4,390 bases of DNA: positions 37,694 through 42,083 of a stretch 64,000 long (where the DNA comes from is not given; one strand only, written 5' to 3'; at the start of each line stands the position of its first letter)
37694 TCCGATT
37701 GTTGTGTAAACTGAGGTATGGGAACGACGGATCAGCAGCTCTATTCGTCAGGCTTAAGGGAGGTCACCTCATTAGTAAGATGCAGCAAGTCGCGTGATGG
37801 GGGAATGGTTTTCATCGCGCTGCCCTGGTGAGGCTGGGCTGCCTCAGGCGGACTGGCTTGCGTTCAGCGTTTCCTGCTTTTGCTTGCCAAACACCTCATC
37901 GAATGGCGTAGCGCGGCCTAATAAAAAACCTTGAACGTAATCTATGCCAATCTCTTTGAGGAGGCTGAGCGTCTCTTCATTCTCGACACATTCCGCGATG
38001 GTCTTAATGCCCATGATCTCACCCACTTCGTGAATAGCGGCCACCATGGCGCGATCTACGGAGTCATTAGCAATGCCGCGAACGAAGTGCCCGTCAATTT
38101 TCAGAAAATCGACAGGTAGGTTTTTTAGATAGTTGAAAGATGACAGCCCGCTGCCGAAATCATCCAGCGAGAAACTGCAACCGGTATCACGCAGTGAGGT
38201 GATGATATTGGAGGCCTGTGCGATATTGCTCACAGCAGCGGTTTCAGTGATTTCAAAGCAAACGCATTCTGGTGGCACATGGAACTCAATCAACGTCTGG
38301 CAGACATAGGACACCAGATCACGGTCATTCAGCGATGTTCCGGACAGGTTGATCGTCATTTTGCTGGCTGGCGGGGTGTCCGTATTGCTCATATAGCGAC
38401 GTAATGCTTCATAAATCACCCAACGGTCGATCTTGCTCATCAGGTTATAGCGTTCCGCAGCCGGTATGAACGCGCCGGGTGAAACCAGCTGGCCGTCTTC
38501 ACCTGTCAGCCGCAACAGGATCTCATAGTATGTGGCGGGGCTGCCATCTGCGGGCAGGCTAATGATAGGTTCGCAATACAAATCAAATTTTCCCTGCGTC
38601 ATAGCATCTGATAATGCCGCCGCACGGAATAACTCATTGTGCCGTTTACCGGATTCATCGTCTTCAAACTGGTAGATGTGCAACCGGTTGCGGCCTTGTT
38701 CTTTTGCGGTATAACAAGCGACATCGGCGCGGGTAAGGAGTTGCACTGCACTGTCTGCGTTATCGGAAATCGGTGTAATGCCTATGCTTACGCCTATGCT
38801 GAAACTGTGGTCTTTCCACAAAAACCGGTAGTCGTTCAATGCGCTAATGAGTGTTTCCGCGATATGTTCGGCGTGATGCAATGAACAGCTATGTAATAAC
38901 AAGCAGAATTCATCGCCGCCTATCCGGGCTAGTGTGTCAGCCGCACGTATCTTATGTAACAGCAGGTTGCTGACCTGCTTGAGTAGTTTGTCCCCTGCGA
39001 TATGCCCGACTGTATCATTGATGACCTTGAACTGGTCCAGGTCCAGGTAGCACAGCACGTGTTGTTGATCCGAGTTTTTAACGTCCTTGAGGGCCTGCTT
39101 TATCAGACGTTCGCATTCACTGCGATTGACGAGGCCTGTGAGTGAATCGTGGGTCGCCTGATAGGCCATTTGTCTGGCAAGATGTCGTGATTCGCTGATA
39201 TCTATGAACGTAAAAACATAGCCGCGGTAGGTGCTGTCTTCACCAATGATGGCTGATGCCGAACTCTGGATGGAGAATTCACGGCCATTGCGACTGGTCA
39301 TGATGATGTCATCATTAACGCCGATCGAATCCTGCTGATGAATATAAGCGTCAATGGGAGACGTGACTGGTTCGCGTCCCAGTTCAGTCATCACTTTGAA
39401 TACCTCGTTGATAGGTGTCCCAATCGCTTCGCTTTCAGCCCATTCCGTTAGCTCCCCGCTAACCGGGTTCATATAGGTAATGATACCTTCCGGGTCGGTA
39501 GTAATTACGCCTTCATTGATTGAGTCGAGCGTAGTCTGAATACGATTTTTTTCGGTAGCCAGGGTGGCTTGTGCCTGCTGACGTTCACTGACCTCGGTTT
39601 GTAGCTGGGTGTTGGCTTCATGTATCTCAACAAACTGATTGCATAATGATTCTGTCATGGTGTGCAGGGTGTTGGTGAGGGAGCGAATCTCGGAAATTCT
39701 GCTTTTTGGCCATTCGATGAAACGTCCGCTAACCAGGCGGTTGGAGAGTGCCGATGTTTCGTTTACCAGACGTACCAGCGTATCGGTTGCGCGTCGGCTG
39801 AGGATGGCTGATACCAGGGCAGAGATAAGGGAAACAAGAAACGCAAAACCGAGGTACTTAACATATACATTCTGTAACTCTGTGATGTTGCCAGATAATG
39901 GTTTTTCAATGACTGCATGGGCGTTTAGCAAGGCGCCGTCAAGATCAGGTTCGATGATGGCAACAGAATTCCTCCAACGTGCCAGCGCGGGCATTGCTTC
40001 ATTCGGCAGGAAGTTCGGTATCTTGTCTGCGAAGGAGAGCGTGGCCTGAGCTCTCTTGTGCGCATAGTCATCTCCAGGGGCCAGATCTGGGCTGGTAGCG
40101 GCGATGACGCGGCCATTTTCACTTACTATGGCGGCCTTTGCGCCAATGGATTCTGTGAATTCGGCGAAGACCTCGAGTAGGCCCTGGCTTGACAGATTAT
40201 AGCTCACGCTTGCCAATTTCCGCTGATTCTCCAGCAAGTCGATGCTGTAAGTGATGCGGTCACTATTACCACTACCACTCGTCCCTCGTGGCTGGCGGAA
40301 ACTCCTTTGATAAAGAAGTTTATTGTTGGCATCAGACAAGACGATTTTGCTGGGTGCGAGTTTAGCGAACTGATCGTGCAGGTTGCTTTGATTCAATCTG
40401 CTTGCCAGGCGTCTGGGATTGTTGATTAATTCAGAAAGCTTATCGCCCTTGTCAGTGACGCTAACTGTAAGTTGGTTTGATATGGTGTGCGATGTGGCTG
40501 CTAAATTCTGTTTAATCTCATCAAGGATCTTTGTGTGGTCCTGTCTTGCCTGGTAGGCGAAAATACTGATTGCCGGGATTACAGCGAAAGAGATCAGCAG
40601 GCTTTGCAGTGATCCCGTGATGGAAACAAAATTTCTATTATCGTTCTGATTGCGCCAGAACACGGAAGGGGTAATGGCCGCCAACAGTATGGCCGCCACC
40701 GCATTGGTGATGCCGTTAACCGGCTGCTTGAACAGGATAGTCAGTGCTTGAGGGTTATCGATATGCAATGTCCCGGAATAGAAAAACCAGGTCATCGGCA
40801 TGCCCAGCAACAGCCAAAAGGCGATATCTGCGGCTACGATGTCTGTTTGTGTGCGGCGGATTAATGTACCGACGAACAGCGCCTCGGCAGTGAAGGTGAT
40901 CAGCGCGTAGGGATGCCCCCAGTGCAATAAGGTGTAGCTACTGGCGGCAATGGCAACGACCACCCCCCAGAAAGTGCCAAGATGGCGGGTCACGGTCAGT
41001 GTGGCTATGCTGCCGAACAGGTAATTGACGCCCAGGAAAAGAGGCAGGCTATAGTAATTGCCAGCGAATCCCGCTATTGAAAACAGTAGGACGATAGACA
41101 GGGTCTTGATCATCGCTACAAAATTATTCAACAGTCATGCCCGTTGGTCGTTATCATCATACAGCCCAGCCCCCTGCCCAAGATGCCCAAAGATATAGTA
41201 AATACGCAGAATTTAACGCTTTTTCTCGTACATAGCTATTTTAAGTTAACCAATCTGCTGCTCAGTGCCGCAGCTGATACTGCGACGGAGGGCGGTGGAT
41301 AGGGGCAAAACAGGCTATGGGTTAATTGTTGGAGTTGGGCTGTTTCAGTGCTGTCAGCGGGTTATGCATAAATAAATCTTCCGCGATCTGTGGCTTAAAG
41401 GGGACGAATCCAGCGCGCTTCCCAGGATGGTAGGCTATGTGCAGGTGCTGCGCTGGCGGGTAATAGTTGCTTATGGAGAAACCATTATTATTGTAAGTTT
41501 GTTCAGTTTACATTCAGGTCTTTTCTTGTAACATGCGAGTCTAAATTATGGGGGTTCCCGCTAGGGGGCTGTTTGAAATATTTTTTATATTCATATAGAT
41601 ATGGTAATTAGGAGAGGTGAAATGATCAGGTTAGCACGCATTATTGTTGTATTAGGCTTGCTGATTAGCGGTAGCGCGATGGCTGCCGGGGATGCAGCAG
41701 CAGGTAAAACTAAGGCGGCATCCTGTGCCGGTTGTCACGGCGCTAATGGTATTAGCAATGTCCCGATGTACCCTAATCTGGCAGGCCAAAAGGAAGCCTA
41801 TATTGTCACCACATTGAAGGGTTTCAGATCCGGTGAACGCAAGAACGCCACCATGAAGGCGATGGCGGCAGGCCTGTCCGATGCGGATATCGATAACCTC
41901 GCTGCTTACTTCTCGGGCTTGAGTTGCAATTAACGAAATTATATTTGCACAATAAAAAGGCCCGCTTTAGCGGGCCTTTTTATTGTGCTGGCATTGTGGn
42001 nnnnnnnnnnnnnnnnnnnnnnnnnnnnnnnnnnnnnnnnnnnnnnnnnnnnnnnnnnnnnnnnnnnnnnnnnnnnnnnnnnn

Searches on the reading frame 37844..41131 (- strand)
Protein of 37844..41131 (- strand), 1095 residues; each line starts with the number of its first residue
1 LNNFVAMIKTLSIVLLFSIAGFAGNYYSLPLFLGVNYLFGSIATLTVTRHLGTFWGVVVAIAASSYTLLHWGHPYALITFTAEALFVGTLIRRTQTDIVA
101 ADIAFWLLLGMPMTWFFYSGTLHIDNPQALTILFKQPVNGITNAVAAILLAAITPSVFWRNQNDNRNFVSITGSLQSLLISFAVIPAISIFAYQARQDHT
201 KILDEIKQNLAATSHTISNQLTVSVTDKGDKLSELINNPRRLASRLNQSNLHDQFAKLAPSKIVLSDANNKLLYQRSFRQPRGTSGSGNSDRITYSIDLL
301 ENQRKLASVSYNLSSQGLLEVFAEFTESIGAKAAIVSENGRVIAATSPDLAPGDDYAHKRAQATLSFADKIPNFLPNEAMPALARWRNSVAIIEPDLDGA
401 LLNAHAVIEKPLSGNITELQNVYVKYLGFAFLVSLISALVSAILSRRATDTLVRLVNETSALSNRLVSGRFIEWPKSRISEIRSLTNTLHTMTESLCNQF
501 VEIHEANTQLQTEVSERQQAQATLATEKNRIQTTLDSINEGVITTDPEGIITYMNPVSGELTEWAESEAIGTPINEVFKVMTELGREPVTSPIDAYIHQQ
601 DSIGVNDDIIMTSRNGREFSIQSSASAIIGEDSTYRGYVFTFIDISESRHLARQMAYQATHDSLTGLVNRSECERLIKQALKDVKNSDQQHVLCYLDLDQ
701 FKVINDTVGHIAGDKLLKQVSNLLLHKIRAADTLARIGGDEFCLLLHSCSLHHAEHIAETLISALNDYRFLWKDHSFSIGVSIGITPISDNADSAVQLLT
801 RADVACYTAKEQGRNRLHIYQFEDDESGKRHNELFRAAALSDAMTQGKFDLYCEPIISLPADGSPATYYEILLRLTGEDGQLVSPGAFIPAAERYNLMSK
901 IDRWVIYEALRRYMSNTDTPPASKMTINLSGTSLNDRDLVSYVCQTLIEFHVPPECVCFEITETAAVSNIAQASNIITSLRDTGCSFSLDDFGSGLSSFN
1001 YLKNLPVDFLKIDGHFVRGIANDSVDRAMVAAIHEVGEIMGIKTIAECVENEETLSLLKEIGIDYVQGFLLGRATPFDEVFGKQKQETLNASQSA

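Call 52: search_protein_families(library=pfam, proteins=[window:37844-41131:-], max_evalue=0.001)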
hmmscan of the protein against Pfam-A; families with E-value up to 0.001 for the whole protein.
window:37844-41131:- (1095 aa): 5 families
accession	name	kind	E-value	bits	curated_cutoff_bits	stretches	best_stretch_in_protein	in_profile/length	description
PF00563.25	EAL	-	1.6e-63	214.7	31.3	1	838-1073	2-235/236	EAL domain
PF00990.26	GGDEF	-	6.7e-41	140.2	23.8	1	659-816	1-161/161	Diguanylate cyclase, GGDEF domain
PF00989.32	PAS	-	2.3e-10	40.9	22.6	1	530-645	2-113/113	PAS fold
PF13426.13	PAS_9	-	3.1e-09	37.5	27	1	540-647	2-103/103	PAS domain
PF08448.16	PAS_4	-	1.7e-06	28.6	23.1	1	535-649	1-109/110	PAS fold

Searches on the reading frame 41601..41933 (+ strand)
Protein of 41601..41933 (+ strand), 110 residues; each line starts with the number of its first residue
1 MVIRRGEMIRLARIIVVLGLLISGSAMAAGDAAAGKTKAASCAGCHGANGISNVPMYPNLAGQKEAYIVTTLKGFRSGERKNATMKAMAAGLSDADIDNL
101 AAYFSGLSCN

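Call 52: search_protein_families(library=pfam, proteins=[window:41601-41933:+], max_evalue=0.001)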
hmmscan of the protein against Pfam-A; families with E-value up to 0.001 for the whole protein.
window:41601-41933:+ (110 aa): 2 families
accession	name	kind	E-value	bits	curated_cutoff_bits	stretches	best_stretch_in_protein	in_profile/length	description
PF00034.26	Cytochrom_C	-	1.1e-10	43.2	21.3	1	32-106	1-88/90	Cytochrome c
PF13442.11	Cytochrome_CBB3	-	6e-08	33.3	27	1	38-103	10-67/68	Cytochrome C oxidase, cbb3-type, subunit III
